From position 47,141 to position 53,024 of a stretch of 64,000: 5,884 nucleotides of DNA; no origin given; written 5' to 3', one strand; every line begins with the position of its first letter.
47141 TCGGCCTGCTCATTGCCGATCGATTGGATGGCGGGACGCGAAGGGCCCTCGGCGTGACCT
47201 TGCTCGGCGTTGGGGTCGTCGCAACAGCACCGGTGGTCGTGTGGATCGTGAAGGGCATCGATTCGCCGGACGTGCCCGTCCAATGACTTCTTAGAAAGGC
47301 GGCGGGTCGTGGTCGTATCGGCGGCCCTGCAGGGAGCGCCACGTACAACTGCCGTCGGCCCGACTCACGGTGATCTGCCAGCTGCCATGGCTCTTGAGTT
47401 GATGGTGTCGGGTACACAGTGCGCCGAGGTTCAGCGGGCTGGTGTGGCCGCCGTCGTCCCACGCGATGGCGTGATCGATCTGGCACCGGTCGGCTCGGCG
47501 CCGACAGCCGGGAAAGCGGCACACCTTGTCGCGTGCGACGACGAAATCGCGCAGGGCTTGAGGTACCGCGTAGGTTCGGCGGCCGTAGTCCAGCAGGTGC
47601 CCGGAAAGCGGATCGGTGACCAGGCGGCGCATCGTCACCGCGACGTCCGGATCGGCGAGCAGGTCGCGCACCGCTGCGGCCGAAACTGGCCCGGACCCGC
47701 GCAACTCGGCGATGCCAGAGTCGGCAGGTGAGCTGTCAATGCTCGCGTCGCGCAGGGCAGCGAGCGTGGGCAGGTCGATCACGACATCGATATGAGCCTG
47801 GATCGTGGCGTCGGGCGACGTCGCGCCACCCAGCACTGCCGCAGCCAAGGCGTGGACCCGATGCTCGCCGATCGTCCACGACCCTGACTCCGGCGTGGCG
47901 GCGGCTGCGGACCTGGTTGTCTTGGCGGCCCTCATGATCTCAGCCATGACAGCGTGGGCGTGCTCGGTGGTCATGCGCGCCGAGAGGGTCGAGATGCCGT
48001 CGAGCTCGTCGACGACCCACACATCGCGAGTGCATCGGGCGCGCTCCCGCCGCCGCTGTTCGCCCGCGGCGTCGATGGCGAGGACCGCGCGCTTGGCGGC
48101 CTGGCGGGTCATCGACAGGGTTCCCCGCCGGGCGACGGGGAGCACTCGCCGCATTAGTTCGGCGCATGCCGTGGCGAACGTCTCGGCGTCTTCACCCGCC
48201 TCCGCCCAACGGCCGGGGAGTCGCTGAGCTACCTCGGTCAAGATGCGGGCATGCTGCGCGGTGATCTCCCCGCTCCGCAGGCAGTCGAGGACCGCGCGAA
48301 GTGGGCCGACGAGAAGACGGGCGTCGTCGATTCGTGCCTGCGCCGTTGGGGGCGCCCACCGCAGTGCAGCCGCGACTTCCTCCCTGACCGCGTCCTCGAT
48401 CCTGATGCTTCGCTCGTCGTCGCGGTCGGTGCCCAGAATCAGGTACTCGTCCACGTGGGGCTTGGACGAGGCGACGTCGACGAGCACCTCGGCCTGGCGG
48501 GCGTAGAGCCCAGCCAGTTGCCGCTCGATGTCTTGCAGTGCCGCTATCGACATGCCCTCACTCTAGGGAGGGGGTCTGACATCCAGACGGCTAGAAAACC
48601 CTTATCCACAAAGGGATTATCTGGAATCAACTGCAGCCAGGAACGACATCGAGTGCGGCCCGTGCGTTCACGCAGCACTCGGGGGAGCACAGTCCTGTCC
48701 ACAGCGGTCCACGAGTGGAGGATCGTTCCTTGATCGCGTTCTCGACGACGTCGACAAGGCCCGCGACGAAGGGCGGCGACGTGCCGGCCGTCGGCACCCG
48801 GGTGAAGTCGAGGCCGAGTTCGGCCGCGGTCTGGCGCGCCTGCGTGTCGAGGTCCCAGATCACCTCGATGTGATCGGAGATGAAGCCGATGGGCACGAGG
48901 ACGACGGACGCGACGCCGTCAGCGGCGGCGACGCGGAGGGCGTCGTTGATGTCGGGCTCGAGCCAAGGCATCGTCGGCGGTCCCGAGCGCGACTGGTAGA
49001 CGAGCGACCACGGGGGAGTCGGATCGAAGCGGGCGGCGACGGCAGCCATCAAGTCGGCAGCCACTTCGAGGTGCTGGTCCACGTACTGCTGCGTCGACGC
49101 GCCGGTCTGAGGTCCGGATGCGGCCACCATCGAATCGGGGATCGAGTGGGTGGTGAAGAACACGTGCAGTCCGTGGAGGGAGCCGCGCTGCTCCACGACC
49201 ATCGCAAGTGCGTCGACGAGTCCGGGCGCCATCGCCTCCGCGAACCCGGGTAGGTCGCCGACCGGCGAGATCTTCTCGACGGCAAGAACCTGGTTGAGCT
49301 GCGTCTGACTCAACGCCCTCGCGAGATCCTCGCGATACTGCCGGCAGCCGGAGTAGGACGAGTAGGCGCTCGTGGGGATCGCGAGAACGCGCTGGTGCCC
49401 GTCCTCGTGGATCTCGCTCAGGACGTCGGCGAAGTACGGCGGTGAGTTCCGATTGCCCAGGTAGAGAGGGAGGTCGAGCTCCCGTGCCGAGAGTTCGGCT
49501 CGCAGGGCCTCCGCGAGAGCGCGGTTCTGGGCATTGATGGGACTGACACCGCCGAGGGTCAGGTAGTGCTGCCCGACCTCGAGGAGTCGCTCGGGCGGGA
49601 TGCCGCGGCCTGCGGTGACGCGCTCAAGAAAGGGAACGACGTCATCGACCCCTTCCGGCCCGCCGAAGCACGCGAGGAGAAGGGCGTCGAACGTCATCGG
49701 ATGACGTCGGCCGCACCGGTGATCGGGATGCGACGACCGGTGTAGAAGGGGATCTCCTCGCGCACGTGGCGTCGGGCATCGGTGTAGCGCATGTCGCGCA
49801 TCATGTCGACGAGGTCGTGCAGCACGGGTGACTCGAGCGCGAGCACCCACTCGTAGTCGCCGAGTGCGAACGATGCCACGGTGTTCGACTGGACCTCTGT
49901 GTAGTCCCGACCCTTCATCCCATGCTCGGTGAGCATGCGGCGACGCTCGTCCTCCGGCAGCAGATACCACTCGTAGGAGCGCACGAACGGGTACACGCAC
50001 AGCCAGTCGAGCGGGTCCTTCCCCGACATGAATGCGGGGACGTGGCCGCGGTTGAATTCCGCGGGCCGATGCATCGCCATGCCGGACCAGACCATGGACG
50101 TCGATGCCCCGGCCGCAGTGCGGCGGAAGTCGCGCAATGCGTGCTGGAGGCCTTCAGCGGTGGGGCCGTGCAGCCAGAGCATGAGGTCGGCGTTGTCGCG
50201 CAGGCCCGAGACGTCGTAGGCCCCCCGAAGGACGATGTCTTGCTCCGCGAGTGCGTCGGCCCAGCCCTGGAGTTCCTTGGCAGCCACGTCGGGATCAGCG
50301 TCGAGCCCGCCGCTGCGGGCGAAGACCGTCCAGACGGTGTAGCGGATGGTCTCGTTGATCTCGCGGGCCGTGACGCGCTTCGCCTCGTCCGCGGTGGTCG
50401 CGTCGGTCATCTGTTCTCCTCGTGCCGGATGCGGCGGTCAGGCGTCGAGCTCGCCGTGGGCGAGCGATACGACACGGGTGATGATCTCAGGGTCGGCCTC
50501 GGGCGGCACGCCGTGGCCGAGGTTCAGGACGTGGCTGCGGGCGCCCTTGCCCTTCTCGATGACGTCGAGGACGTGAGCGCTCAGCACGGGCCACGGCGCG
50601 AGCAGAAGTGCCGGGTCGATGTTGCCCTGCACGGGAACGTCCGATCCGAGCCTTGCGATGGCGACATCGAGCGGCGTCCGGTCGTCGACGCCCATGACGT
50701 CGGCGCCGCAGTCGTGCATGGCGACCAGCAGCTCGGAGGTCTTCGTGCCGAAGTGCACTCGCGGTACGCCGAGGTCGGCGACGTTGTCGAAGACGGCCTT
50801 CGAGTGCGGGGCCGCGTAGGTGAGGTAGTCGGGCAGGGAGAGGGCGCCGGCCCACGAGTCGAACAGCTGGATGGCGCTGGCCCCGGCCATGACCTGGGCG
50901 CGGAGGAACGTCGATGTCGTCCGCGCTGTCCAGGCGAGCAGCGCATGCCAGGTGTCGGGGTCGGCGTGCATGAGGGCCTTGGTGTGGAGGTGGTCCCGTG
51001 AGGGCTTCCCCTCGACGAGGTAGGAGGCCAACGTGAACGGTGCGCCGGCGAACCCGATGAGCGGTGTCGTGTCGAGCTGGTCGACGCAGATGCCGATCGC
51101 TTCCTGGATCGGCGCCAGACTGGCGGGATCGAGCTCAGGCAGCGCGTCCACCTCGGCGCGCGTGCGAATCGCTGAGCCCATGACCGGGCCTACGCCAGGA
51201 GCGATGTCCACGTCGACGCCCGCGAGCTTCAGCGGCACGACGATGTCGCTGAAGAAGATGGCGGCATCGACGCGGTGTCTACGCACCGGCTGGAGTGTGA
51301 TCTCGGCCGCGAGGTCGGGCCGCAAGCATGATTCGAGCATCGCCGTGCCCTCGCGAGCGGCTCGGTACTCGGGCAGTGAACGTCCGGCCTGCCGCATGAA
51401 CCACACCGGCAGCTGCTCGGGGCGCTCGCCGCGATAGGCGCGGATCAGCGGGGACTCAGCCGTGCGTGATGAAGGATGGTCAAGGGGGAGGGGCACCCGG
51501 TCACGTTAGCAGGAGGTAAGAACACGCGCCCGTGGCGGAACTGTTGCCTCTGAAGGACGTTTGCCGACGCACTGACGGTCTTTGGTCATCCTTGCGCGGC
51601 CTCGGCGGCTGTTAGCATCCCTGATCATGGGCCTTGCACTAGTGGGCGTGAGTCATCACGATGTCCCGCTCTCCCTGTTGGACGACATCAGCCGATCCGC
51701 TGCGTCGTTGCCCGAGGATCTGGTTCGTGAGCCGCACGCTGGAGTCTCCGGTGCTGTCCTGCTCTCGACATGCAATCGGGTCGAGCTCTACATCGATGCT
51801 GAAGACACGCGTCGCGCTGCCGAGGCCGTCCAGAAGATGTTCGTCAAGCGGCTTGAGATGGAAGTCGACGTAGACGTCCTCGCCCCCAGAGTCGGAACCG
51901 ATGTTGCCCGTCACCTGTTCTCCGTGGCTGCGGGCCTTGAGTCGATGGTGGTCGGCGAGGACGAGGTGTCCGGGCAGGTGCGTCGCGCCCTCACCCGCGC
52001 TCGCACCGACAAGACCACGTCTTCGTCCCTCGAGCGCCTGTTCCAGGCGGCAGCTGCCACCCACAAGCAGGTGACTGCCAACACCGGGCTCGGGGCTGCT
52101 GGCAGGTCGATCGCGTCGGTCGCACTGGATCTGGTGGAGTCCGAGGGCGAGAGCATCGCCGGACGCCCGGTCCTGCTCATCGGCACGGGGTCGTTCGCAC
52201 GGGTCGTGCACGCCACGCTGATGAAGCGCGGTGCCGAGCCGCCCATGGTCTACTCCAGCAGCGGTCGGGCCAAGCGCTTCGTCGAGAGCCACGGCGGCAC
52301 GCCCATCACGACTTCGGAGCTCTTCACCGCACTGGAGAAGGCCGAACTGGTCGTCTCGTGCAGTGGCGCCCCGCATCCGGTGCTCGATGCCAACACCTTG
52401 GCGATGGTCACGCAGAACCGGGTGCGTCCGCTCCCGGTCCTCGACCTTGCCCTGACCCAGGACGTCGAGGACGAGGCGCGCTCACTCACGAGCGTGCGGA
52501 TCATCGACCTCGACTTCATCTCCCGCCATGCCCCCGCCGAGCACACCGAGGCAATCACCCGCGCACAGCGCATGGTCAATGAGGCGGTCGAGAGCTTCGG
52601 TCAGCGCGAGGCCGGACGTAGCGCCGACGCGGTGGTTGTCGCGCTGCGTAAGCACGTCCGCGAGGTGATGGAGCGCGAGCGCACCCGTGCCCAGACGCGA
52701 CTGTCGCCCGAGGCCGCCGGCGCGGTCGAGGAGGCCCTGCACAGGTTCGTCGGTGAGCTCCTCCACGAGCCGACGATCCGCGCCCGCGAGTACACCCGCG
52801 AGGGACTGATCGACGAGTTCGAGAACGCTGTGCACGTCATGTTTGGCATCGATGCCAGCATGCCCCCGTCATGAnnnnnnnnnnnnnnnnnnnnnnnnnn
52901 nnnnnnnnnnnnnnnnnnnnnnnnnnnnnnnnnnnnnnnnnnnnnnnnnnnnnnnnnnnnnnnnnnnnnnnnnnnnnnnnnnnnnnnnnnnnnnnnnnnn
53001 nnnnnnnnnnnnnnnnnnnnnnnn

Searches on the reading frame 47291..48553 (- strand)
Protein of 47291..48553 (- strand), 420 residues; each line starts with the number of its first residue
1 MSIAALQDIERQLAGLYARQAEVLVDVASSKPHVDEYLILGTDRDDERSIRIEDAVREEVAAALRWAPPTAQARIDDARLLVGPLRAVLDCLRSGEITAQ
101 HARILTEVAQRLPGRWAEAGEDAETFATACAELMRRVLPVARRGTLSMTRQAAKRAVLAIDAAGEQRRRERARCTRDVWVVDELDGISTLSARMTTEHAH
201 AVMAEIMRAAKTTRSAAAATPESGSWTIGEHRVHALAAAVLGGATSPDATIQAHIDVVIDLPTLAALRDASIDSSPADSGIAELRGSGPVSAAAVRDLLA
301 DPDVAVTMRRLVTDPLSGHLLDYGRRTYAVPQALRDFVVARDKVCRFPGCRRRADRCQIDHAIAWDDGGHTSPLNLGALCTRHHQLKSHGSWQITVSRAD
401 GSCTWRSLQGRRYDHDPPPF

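Call 10: search_protein_families(library=pfam, proteins=[window:47291-48553:-], max_evalue=0.001)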
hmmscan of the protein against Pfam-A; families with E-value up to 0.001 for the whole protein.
window:47291-48553:- (420 aa): 2 families
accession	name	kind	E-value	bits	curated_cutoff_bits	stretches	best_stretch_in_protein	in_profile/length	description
PF02720.22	DUF222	-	3e-13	50.2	24.4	1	34-342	17-306/306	Domain of unknown function (DUF222)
PF01844.29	HNH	-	2.6e-05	24.7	21.4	1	346-389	5-46/47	HNH endonuclease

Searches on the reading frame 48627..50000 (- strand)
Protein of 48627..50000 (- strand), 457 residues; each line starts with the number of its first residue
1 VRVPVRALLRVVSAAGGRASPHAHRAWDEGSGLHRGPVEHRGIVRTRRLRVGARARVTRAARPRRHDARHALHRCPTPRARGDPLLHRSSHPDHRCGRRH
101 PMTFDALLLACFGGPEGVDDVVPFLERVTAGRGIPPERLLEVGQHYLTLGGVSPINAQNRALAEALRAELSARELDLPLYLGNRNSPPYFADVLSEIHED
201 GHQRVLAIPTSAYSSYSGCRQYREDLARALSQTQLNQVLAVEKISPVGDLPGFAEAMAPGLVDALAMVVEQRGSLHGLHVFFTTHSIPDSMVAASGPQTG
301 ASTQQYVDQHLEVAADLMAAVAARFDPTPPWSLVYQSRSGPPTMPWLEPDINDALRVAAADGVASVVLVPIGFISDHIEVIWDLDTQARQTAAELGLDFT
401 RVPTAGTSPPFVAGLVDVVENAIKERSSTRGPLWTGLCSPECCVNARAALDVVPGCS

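Call 10: search_protein_families(library=pfam, proteins=[window:48627-50000:-], max_evalue=0.001)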
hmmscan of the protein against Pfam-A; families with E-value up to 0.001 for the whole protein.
window:48627-50000:- (457 aa): 1 family
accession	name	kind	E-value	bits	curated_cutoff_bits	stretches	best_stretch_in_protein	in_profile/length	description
PF00762.24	Ferrochelatase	-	4.2e-74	249.8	27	1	105-421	2-315/317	Ferrochelatase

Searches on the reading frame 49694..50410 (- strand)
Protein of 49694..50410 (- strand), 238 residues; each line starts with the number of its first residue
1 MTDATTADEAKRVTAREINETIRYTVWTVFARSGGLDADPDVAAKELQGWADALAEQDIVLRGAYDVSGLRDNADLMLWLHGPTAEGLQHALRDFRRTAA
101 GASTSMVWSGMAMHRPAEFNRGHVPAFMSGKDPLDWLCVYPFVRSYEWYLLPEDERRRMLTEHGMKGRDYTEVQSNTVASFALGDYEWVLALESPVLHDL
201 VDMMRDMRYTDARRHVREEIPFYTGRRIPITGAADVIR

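Call 10: search_protein_families(library=pfam, proteins=[window:49694-50410:-], max_evalue=0.001)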
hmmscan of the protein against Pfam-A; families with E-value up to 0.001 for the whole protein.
window:49694-50410:- (238 aa): 1 family
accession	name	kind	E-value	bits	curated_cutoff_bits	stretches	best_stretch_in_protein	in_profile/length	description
PF06778.18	Chlor_dismutase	-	6.3e-70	235.1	25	1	43-227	4-188/189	Chlorite dismutase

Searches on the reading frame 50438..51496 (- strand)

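Call 10: search_protein_families(library=pfam, proteins=[window:50438-51496:-], max_evalue=0.001)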
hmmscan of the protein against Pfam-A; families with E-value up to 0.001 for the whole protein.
window:50438-51496:- (352 aa): 1 family
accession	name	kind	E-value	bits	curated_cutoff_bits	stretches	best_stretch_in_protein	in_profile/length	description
PF01208.23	URO-D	-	1.1e-113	380.2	23.9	1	13-347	2-344/346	Uroporphyrinogen decarboxylase (URO-D)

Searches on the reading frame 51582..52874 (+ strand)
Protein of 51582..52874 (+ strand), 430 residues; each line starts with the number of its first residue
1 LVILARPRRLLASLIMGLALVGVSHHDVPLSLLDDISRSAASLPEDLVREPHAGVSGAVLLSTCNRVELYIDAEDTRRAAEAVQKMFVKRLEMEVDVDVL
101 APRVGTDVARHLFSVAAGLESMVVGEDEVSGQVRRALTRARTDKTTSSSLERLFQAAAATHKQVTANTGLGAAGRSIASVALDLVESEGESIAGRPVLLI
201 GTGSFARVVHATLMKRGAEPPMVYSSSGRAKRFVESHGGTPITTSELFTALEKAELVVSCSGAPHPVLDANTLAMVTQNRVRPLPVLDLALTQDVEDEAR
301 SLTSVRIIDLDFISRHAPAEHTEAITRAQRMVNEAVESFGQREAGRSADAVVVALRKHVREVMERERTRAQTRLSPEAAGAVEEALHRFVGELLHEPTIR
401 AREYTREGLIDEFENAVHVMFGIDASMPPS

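Call 10: search_protein_families(library=pfam, proteins=[window:51582-52874:+], max_evalue=0.001)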
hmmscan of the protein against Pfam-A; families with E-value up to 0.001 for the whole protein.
window:51582-52874:+ (430 aa): 3 families
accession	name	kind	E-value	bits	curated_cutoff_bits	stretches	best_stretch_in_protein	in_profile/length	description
PF05201.20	GlutR_N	-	1.2e-35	122.9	27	1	21-168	1-151/151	Glutamyl-tRNAGlu reductase, N-terminal domain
PF01488.26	Shikimate_DH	-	6.7e-16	59.1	24.3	1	184-311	2-133/138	Shikimate / quinate 5-dehydrogenase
PF00745.25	GlutR_dimer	-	2.2e-14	54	22.9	1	327-422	1-98/99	Glutamyl-tRNAGlu reductase, dimerisation domain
